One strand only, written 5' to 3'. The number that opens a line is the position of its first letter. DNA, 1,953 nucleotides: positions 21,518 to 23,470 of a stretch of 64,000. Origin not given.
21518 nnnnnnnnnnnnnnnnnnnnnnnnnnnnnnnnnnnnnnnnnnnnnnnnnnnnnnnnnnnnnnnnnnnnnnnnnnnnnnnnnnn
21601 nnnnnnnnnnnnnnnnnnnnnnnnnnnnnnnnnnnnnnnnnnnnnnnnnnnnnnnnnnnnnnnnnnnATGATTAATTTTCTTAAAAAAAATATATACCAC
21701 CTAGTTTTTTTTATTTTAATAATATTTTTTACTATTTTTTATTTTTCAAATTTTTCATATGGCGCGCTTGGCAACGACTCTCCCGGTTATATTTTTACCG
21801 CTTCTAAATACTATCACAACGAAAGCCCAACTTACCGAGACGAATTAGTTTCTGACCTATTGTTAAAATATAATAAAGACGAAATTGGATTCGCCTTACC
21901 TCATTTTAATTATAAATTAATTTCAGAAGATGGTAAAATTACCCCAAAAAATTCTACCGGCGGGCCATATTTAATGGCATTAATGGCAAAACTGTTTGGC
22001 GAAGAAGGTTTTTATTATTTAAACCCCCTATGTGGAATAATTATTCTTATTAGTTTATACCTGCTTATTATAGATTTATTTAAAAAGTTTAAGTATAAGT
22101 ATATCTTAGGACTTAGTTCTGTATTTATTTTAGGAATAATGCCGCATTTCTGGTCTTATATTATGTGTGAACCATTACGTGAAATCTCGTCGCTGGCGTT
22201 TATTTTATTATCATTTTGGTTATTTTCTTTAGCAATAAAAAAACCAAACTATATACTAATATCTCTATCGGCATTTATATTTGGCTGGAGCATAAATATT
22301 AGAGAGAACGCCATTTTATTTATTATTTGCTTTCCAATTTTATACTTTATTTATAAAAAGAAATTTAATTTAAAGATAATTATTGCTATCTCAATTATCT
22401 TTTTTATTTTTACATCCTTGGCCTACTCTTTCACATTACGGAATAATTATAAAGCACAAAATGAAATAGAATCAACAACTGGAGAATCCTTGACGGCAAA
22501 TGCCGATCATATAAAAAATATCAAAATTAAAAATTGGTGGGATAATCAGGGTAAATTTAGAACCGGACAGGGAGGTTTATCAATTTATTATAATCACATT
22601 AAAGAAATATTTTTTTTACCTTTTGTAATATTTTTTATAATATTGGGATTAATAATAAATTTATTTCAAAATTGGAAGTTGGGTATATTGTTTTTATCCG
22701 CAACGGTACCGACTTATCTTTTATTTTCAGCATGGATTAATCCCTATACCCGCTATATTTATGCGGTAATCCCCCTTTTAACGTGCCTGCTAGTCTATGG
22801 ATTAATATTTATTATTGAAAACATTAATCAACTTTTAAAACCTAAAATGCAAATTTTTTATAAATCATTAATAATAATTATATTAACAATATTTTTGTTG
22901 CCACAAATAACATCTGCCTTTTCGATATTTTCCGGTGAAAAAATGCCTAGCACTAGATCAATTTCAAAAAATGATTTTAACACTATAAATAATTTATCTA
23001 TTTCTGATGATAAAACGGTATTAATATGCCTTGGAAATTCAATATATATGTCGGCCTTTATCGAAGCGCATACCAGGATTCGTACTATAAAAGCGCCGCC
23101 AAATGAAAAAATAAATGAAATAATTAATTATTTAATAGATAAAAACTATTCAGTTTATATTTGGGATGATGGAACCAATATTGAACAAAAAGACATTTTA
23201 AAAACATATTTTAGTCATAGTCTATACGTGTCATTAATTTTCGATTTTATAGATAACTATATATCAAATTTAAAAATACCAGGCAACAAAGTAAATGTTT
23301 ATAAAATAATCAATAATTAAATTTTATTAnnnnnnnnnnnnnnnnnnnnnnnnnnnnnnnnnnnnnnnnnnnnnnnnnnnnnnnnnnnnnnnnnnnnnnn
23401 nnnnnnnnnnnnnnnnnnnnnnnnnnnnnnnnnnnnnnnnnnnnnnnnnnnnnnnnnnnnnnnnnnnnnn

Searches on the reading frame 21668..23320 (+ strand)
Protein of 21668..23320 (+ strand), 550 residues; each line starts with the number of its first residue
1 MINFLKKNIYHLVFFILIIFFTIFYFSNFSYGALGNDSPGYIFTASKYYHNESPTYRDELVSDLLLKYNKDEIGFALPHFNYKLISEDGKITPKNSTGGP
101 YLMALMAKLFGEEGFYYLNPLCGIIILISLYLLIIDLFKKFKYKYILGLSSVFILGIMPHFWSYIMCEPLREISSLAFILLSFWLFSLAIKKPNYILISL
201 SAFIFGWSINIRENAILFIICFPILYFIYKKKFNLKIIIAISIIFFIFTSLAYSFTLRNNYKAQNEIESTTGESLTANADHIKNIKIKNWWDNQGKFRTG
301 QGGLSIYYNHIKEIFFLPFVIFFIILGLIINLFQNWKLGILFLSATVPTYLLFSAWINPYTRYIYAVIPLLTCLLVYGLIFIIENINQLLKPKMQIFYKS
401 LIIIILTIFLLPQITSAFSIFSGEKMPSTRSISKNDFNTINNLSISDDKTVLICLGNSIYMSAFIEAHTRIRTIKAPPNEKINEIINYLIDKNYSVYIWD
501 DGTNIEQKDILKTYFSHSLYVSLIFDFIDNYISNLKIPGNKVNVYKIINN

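Call 4: search_protein_families(library=pfam, proteins=[window:21668-23320:+], max_evalue=0.01)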
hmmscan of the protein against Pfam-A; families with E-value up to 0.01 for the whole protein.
window:21668-23320:+ (550 aa): 0 families

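Call 11: search_protein_families(library=pfam, proteins=[window:21668-23320:+], max_evalue=10)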
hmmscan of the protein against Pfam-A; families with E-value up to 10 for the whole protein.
window:21668-23320:+ (550 aa): 1 family
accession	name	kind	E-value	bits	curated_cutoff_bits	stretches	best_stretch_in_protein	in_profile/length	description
PF02706.20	Wzz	-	0.025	15.3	25.5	1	236-271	16-51/91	Chain length determinant protein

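Call 12: search_protein_families(library=ncbifam, proteins=[window:21668-23320:+], max_evalue=0.1)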
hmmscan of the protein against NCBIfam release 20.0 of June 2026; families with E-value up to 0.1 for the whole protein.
window:21668-23320:+ (550 aa): 1 family
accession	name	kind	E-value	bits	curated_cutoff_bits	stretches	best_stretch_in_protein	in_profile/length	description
NF047440.1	LA3751_2_3_fam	subfamily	0.00055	18.9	200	1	100-466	86-433/460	LA_3751/LA_3752 family putative glycosyltransferase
